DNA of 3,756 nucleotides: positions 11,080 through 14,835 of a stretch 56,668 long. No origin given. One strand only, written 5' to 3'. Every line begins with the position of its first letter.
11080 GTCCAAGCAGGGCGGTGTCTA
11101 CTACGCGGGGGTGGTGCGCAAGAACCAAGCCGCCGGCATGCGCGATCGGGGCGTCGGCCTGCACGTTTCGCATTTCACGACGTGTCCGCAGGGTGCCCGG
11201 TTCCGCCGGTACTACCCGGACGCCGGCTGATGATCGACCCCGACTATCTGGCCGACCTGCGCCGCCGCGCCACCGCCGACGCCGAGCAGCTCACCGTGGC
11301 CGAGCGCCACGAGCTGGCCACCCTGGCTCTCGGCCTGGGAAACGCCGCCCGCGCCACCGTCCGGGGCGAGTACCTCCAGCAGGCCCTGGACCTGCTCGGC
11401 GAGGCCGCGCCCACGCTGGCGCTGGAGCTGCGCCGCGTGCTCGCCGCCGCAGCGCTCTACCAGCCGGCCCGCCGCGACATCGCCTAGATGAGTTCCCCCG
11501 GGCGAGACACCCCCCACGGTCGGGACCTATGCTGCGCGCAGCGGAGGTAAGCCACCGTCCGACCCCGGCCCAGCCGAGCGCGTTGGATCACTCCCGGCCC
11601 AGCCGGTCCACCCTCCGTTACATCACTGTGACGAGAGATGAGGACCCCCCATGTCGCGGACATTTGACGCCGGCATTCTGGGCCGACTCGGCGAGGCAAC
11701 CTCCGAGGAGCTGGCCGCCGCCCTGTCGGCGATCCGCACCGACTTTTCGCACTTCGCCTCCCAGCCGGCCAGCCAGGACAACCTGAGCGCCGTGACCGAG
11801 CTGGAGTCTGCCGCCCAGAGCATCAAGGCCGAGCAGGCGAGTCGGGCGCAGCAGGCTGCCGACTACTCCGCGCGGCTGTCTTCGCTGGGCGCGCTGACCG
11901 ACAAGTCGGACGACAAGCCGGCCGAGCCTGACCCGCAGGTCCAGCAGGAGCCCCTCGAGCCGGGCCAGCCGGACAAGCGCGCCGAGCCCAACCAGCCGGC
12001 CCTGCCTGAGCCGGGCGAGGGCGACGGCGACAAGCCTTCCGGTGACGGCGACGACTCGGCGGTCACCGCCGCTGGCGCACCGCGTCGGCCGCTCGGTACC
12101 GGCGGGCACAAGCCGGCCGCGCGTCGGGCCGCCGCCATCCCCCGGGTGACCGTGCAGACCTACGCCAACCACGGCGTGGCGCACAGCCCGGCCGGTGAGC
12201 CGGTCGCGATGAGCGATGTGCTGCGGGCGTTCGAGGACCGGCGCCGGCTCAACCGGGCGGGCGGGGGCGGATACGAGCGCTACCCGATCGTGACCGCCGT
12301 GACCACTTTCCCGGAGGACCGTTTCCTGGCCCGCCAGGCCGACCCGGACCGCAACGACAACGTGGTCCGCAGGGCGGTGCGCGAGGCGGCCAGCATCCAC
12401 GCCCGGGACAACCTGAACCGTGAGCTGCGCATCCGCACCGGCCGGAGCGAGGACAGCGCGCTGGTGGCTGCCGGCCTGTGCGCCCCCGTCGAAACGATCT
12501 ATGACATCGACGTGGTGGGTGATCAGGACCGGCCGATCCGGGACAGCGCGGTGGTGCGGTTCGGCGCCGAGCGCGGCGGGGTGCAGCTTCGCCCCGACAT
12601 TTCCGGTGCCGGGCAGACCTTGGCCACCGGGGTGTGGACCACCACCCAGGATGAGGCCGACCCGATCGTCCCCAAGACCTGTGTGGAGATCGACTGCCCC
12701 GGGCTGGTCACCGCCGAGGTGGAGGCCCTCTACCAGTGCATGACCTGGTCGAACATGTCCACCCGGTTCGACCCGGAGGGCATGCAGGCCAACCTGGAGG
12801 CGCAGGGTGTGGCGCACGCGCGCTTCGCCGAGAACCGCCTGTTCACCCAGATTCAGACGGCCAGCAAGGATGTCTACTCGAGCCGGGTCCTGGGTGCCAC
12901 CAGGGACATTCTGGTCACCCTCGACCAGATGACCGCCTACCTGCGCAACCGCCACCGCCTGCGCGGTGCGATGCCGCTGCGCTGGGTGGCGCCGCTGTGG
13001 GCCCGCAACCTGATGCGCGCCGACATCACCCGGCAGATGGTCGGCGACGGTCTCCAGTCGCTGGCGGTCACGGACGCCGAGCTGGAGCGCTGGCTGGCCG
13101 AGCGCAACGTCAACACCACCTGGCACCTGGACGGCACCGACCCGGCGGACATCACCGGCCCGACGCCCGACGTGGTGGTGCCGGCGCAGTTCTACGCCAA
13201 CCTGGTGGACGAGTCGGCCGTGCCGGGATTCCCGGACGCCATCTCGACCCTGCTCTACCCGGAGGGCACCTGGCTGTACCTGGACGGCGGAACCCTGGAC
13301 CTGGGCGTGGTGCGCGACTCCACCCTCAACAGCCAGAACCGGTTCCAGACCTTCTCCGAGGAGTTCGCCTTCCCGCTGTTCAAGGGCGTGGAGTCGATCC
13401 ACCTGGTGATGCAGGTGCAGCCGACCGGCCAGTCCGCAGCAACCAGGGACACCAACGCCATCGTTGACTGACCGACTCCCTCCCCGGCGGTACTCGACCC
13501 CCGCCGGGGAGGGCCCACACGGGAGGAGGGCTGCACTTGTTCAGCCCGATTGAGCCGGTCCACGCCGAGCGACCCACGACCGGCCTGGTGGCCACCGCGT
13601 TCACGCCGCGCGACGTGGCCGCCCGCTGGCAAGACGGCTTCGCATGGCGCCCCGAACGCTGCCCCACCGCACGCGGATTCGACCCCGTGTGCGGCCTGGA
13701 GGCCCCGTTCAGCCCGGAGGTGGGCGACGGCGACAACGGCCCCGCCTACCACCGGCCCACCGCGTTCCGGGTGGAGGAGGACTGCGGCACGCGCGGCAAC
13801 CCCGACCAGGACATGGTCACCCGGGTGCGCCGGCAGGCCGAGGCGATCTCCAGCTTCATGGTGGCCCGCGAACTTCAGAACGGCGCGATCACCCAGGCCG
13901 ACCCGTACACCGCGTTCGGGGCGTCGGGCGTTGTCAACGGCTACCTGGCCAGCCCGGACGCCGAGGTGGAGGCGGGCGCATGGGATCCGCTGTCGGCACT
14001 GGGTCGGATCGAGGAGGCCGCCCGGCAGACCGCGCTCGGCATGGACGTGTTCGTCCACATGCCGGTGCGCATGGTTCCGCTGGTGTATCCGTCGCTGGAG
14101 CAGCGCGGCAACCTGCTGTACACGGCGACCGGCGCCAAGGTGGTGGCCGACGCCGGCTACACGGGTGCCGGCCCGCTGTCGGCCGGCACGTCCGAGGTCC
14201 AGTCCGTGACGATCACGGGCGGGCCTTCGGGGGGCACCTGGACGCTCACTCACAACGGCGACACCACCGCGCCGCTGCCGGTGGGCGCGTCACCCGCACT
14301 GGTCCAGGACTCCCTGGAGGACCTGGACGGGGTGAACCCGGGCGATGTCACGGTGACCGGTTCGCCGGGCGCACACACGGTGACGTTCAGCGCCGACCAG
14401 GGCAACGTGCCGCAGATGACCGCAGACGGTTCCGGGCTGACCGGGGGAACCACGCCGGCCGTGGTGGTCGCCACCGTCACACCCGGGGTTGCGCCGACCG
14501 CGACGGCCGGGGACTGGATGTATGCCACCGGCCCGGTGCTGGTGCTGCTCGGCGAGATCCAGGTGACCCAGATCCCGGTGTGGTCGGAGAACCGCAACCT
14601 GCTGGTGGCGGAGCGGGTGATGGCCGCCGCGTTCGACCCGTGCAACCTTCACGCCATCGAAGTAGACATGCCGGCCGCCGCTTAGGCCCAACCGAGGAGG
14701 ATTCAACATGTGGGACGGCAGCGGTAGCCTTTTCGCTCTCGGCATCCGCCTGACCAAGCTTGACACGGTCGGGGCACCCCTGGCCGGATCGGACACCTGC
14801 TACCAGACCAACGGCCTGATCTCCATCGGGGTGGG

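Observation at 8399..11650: Self-transcribed ~3-kb accessory island splits the head module between protease and capsid genes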

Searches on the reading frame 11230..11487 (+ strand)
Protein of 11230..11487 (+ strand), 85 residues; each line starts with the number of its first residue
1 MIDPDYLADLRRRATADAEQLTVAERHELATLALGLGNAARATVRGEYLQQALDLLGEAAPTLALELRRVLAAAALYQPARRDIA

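Call 7: search_protein_families(library=pfam, proteins=[window:11230-11487:+], max_evalue=0.1)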
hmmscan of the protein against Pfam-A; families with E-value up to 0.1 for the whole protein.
window:11230-11487:+ (85 aa): 0 families

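Call 8: search_protein_families(library=phrogs, proteins=[window:11230-11487:+], max_evalue=0.1)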
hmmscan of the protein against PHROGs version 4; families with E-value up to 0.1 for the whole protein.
window:11230-11487:+ (85 aa): 0 families

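Call 28: search_protein_families(library=padloc, proteins=[window:11230-11487:+], max_evalue=0.1)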
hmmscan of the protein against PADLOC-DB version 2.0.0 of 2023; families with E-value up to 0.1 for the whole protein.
window:11230-11487:+ (85 aa): 0 families

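Call 29: search_protein_families(library=ncbifam, proteins=[window:11230-11487:+], max_evalue=0.1)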
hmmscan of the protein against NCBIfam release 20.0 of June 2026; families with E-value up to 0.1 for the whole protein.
window:11230-11487:+ (85 aa): 0 families

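Call 100: search_dna_similar(query=window:11230-11487:+, collection=phages, mode=protein, max_evalue=0.01, max_rows=10)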
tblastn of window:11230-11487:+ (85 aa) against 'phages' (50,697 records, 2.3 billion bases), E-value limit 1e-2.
No match.

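Call 109: search_solved_structures(query=A7, max_evalue=1)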
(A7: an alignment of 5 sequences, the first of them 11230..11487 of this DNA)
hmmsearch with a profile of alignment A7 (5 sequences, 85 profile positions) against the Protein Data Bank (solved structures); distinct sequences matched with E-value up to 1: 1.
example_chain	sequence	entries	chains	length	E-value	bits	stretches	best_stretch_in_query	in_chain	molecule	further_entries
9d92_A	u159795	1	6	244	0.81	13.2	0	12-60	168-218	Z4 c3i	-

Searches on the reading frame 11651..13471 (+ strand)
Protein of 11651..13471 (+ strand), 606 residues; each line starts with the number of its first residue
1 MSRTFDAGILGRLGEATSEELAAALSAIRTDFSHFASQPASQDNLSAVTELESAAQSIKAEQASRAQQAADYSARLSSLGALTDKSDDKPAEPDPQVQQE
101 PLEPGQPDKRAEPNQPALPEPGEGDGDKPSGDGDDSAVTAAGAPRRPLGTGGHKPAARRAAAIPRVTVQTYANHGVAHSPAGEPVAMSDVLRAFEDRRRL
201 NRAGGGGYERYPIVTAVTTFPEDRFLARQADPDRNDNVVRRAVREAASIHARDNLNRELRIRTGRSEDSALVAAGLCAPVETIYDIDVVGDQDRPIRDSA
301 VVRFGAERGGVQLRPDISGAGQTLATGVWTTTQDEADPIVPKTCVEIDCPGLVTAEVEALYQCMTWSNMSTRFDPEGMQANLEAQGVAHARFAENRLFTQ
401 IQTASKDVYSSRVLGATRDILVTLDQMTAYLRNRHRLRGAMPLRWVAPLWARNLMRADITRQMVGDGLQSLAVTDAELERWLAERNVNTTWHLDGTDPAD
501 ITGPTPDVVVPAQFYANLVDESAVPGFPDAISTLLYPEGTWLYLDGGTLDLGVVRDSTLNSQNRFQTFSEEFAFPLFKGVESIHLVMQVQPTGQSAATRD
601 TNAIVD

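Call 7: search_protein_families(library=pfam, proteins=[window:11651-13471:+], max_evalue=0.1)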
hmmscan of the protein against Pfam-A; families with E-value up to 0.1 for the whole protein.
window:11651-13471:+ (606 aa): 1 family
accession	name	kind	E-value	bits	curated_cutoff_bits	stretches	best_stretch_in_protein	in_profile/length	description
PF25616.1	PhiKZ_gp35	-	0.043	13.3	35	1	84-123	120-159/271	Bacteriophage PhiKZ capsid decoration protein gp35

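Call 8: search_protein_families(library=phrogs, proteins=[window:11651-13471:+], max_evalue=0.1)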
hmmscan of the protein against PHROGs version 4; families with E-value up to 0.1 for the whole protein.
window:11651-13471:+ (606 aa): 2 families
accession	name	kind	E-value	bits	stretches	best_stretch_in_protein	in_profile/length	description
phrog_777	-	head and packaging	1.9e-70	239.8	1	12-602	9-576/580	major head protein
phrog_25388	-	head and packaging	0.033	14.3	1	84-123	120-159/271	virion structural protein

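Call 9: search_dna_similar(query=window:11651-13471:+, collection=phages, mode=protein, max_rows=30)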
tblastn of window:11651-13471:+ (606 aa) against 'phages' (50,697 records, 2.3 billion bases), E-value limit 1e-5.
Records with a match: 869; places in all: 869; records where one place covers at least 80% of the query: 0.
Best place of each record, by identity: <60% 869.
By first word of the organism name: Mycobacterium 495; Gordonia 198; Microbacterium 128; Streptomyces 17; Arthrobacter 14; Rhodococcus 3; Mycolicibacterium 2; Tsukamurella 2; Curtobacterium 2; Actinoplanes 2; and 6 more.
By host as written in the record: Mycobacterium smegmatis mc2 155 348; Gordonia terrae 3612 155; Mycobacterium smegmatis mc#155 83; Microbacterium foliorum NRRL B-24224 58; Microbacterium foliorum NRRL B-24224 SEA 29; Microbacterium paraoxydans NWU1 27; Gordonia terrae CAG3 16; - 12; and 52 more.
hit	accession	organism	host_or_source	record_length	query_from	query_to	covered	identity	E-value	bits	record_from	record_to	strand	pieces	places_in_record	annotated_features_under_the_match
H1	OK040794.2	Arthrobacter phage Atuin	Arthrobacter globiformis NRRL B-2979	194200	186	598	68%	34.2%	3e-57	214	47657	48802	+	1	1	76: major capsid hexamer protein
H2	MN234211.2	Arthrobacter phage Mimi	Arthrobacter globiformis NRRL B-2979 SEA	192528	187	598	68%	33.4%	1e-56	213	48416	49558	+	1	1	81: major capsid hexamer protein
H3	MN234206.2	Arthrobacter phage Racecar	Arthrobacter globiformis NRRL B-2979 SEA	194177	187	598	68%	33.4%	1e-56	213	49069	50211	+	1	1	82: major capsid hexamer protein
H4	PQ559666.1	Arthrobacter phage Talia1610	Arthrobacter globiformis B-2979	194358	187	598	68%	33.4%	1e-56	213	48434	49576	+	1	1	81: major capsid hexamer protein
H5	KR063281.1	Gordonia phage GMA2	Gordonia malaquae A448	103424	187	598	68%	32.7%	1e-50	194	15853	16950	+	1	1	putative structural protein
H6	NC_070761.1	Gordonia phage GMA2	Gordonia malaquae A448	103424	187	598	68%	32.7%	1e-50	194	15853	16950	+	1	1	major head protein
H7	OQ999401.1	Actinomycetia phage DSL-LC01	Actinomycetia bacterium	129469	187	602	69%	32.2%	8e-47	183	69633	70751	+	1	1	major capsid protein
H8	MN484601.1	Gordonia phage Sixama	Gordonia terrae 3612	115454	164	585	70%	31.5%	4e-53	202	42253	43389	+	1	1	81: major capsid hexamer protein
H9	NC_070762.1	Gordonia phage Sixama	Gordonia terrae 3612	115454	164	585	70%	31.5%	4e-53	202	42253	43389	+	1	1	81: major head protein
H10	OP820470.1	Gordonia phage Mareelih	Gordonia terrae CAG3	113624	194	585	65%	32.5%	5e-52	199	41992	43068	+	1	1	85: major capsid hexamer protein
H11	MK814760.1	Gordonia phage Forza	Gordonia terrae 3612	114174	194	585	65%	32.5%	5e-52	199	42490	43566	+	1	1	87: major capsid hexamer protein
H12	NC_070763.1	Gordonia phage Forza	Gordonia terrae 3612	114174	194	585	65%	32.5%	5e-52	199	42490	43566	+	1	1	87: major head protein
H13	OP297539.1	Gordonia phage BlueNGold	Gordonia terrae 3612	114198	194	585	65%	32.5%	5e-52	199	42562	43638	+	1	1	86: major capsid hexamer protein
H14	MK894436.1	Gordonia phage Boopy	Gordonia terrae 3612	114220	194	585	65%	32.5%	5e-52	199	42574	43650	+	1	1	87: major capsid hexamer protein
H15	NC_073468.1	Microbacterium phage Pumpernickel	Microbacterium paraoxydans NRRL B-14843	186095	181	601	69%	30.3%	7e-37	153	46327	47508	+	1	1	85: hypothetical protein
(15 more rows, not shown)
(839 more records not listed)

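Call 14: get_annotated_region(hit=H6, flank=9000)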
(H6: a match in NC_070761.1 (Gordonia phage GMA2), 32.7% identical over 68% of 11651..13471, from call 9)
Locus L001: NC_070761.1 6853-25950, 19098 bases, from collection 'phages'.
description: Gordonia phage GMA2, complete genome.
organism: Gordonia phage GMA2 (NCBI taxid 1647283)
taxonomy: Viruses; Duplodnaviria; Heunggongvirae; Uroviricota; Caudoviricetes; Gimaduovirus; Gimaduovirus GMA2
host: Gordonia malaquae A448; source: activated sludge wastewater; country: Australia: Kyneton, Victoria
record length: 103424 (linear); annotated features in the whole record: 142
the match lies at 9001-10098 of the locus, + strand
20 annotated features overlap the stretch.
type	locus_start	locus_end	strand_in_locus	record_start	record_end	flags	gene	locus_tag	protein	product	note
CDS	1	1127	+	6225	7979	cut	-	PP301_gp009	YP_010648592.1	portal protein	Orf9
CDS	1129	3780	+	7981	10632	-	-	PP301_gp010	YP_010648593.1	head maturation protease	Orf10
CDS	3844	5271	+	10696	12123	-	-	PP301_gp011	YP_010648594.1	hypothetical protein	Orf11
CDS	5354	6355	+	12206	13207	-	-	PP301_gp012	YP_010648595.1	head maturation protease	Orf12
CDS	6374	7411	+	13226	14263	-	-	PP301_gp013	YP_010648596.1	hypothetical protein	Orf13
CDS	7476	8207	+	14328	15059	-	-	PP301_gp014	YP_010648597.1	hypothetical protein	Orf14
CDS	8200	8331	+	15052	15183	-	-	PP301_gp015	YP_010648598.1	hypothetical protein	Orf15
CDS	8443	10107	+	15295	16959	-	-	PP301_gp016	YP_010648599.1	major head protein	Orf16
CDS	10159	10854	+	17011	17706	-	-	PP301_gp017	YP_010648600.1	hypothetical protein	Orf17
CDS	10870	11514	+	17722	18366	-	-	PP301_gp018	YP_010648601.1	major tail protein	Orf18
CDS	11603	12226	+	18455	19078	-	-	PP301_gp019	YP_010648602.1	head-tail adaptor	Orf19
CDS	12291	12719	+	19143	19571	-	-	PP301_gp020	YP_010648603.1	hypothetical protein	Orf20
CDS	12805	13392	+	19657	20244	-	-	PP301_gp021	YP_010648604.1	methyltransferase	Orf21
CDS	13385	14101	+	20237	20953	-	-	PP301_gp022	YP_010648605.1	galactosyl transferase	Orf22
CDS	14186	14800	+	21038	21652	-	-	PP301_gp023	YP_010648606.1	glucosyltransferase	Orf23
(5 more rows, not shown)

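Call 15: get_annotated_region(hit=H9, flank=9000)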
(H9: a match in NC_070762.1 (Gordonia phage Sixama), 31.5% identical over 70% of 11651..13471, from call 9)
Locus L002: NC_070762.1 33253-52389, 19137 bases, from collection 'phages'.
description: Gordonia phage Sixama, complete genome.
organism: Gordonia phage Sixama (NCBI taxid 2653271)
taxonomy: Viruses; Duplodnaviria; Heunggongvirae; Uroviricota; Caudoviricetes; Sixamavirus; Sixamavirus sixama
host: Gordonia terrae 3612; source: soil; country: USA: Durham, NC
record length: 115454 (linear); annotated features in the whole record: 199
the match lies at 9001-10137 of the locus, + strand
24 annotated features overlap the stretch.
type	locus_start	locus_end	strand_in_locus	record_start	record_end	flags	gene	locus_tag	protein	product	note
CDS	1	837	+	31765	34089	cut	73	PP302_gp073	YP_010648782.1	hypothetical protein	-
CDS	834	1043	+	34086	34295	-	74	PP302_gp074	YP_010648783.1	hypothetical protein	-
CDS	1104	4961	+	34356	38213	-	75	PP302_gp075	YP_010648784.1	ADP-ribosyltransferase exoenzyme toxin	ADP-ribosyltransferase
CDS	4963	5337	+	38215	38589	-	76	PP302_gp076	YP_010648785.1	hypothetical protein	-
CDS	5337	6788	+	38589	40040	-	77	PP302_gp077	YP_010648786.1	hypothetical protein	-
CDS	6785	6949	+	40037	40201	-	78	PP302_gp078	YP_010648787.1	hypothetical protein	-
CDS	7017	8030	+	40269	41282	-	79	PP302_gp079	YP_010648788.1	head maturation protease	capsid maturation protease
CDS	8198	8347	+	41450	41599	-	80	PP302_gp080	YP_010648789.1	hypothetical protein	-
CDS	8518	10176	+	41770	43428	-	81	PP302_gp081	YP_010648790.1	major head protein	major capsid protein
CDS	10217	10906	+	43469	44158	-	82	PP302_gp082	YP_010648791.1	hypothetical protein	-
CDS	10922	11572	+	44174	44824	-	83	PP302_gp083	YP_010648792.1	major tail protein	-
CDS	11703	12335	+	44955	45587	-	84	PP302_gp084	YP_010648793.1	head-tail adaptor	head-to-tail adaptor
CDS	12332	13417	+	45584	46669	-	85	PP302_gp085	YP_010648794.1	hypothetical protein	-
CDS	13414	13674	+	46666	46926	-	86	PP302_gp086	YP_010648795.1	hypothetical protein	-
CDS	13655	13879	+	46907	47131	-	87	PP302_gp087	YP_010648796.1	hypothetical protein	-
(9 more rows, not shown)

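Call 16: get_annotated_region(hit=H7, flank=9000)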
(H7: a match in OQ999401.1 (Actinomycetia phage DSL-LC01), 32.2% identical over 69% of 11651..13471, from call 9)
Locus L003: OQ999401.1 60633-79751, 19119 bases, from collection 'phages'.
description: Actinomycetia phage DSL-LC01, complete genome.
organism: Actinomycetia phage DSL-LC01 (NCBI taxid 3058956)
taxonomy: Viruses; Duplodnaviria; Heunggongvirae; Uroviricota; Caudoviricetes
host: Actinomycetia bacterium; source: water sample of Dishui Lake; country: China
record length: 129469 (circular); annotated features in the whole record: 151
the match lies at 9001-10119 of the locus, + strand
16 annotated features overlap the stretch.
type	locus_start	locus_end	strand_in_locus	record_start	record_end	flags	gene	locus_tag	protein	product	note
CDS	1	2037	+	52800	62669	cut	-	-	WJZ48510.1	hypothetical protein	-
CDS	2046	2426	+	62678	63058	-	-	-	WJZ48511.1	hypothetical protein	-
CDS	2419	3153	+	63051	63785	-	-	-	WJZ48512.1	high potential iron-sulfur protein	-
CDS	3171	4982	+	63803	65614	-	-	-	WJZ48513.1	capsid maturation protease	-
CDS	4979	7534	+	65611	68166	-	-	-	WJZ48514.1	capsid maturation protease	-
CDS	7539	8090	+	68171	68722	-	-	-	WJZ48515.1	capsid maturation protease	-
CDS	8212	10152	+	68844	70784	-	-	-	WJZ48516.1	major capsid protein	-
CDS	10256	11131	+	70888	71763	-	-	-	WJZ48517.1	hypothetical protein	-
CDS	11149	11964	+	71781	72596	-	-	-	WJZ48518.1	major tail protein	-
CDS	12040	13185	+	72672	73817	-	-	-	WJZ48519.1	head-to-tail adaptor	-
CDS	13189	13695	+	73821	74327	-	-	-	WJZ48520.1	hypothetical protein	-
CDS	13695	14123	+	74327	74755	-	-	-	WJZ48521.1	tail assembly chaperone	-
CDS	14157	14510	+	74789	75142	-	-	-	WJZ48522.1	tail assembly chaperone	-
CDS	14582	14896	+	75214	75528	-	-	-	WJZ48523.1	hypothetical protein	-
CDS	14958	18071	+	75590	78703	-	-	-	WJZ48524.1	tape measure protein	-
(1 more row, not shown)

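Call 18: find_related_loci(query=window:11651-13471:+, collection=viral_contigs, flank=10000)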
Query window:11651-13471:+ (606 aa) in viral_contigs; peptide patterns used: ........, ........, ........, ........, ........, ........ (x = any residue, [..] = any of these).
17 stretches matched a pattern; 3 encode a relative of the query (tblastn E <= 1e-3); 3 distinct loci.
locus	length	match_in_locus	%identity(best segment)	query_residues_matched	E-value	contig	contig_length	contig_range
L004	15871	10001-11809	91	1-606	0e+0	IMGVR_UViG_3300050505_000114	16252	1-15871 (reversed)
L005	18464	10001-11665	47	9-594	1e-146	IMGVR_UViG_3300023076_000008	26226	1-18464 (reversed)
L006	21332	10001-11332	50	137-594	7e-139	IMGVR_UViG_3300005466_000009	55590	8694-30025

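Call 115: find_related_loci(query=window:11651-13471:+, collection=genome_contigs, flank=10000)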
Query window:11651-13471:+ (606 aa) in genome_contigs; peptide patterns used: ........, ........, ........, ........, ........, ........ (x = any residue, [..] = any of these).
85 stretches matched a pattern; 1 encode a relative of the query (tblastn E <= 1e-3); 1 distinct loci.
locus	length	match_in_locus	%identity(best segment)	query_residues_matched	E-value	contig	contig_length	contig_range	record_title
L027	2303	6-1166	70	218-606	0e+0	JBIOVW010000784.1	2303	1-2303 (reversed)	MAG: Nakamurella sp. isolate MAG098 k127_44289, whole genome shotgun sequence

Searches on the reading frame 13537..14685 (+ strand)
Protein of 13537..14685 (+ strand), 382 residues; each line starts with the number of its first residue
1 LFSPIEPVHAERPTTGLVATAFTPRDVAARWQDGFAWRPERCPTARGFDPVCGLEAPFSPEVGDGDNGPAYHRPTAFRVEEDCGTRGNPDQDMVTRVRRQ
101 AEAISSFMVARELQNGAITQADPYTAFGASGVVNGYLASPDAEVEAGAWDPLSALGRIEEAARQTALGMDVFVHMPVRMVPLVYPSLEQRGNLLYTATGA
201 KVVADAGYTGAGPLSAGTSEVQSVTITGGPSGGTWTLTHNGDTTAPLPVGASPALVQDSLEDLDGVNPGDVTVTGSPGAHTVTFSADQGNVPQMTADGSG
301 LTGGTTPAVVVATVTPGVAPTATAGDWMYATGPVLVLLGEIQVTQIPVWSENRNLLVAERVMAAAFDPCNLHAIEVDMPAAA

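Call 7: search_protein_families(library=pfam, proteins=[window:13537-14685:+], max_evalue=0.1)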
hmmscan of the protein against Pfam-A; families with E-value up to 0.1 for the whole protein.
window:13537-14685:+ (382 aa): 0 families

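Call 8: search_protein_families(library=phrogs, proteins=[window:13537-14685:+], max_evalue=0.1)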
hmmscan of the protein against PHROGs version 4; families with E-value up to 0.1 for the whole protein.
window:13537-14685:+ (382 aa): 4 families
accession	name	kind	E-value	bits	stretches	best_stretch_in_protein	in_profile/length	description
phrog_779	-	unknown function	8.3e-14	52.5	2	6-228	15-226/284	-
phrog_10909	-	tail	5.2e-11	43.5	1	218-311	201-289/290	major tail protein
phrog_2839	-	tail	1.5e-08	34.6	1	219-319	59-157/581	tail sheath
phrog_5042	-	unknown function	4.8e-05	24.1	1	201-311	99-205/227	-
